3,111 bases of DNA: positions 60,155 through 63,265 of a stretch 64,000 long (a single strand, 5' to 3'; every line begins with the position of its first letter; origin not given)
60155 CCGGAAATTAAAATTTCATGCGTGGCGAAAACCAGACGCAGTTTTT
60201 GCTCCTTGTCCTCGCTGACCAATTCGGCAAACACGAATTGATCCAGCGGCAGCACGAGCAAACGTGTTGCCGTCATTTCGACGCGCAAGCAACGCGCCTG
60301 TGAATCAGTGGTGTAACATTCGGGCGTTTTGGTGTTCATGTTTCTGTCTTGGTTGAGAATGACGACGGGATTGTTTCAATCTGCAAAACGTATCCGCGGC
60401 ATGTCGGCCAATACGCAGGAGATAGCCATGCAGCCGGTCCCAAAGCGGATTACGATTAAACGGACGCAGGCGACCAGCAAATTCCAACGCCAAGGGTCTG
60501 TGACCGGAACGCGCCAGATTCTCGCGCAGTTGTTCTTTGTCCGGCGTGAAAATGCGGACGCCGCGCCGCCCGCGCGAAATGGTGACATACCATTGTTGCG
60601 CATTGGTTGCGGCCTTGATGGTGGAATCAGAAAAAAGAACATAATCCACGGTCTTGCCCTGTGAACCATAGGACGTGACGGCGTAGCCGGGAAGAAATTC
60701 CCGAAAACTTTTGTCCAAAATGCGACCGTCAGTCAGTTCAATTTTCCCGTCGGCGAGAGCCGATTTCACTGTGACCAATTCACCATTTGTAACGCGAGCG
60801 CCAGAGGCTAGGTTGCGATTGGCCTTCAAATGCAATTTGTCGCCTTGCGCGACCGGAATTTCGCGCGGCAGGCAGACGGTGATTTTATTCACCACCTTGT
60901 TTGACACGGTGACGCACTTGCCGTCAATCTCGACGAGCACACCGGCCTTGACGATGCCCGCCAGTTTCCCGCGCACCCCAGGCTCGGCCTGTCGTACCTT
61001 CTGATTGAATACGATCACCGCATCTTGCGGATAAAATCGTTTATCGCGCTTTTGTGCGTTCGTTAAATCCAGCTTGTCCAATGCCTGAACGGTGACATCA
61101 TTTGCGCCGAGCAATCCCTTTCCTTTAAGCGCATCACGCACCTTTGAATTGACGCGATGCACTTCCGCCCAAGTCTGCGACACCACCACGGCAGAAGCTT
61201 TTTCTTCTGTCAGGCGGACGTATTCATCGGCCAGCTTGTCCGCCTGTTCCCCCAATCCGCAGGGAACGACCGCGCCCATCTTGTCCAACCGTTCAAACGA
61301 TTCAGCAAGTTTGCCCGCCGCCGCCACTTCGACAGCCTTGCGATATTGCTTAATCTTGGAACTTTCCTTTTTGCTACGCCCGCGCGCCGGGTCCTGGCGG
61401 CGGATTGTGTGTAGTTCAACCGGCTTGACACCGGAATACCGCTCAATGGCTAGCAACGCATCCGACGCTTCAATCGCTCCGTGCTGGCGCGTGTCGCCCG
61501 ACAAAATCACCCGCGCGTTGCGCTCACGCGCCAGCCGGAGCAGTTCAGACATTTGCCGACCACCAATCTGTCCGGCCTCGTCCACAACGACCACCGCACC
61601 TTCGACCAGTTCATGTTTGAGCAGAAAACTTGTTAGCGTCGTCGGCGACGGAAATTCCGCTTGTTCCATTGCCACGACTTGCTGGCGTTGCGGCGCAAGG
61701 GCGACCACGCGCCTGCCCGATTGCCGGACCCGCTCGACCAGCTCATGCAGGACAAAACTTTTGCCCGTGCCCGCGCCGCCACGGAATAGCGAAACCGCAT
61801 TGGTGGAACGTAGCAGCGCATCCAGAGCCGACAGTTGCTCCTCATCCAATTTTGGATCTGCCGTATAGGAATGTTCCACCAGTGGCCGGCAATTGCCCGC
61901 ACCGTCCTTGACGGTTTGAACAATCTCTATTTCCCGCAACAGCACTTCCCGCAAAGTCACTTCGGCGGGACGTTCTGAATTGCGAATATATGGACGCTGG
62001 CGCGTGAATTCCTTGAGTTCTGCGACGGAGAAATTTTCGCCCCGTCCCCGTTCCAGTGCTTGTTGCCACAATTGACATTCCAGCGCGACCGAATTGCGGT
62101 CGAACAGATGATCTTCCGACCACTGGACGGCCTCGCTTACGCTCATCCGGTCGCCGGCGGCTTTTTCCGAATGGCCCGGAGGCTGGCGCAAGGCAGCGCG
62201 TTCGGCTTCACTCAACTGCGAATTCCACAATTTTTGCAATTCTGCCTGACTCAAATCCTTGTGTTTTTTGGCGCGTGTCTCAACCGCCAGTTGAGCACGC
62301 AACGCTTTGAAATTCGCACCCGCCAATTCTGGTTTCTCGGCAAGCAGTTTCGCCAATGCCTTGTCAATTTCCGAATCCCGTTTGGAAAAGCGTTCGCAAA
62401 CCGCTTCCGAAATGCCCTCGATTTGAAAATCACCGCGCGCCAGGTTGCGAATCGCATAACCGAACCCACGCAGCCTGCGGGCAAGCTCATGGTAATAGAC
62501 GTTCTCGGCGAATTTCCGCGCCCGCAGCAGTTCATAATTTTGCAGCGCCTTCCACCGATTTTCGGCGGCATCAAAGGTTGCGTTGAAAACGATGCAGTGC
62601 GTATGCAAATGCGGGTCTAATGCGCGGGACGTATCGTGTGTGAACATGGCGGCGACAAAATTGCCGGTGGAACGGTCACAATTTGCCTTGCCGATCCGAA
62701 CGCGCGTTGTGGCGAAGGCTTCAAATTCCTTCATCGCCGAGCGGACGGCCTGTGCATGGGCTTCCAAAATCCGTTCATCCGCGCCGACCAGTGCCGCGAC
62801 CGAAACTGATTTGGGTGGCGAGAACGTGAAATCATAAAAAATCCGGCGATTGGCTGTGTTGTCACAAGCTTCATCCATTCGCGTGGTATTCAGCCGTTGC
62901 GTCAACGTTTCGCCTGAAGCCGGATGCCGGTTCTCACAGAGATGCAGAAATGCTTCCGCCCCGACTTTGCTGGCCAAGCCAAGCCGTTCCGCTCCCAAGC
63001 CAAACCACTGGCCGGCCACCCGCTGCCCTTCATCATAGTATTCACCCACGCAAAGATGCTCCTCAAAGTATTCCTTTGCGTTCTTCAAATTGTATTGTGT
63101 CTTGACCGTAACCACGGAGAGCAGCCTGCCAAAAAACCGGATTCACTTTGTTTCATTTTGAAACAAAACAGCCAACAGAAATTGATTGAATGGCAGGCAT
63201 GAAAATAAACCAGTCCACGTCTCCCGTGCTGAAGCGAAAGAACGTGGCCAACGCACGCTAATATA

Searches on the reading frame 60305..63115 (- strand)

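Call 15: search_protein_families(library=pfam, max_evalue=0.001, proteins=[window:60305-63115:-])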
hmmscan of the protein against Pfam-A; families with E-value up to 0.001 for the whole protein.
window:60305-63115:- (936 aa): 9 families
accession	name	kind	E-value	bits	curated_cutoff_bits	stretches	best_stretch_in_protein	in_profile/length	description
PF08751.17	TrwC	-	2.1e-83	280.7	25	1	11-303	2-285/286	TrwC relaxase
PF13604.12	AAA_30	-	3.4e-35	122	27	1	423-616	2-186/191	AAA domain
PF13245.12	AAA_19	-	1.1e-10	42.2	25.1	1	437-545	9-129/134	AAA domain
PF22232.2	TraI_hel_assoc_N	-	1.2e-09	39.1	27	1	446-539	3-98/99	TraI helicase-associated ssDNA bd, N-terminal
PF01443.25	Viral_helicase1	-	3.6e-09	37.2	21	1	445-554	4-107/228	Viral superfamily 1 RNA helicase core domain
PF13086.12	AAA_11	-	2.5e-06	27.9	27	0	422-475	1-60/257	AAA domain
PF02562.22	PhoH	-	5.3e-05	23.3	27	0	506-583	120-198/205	PhoH-like protein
PF13401.12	AAA_22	-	9.3e-05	23.2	27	0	441-542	7-124/130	AAA domain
PF05970.20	PIF1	-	0.00054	20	25.9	0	423-474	2-57/223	PIF1-like helicase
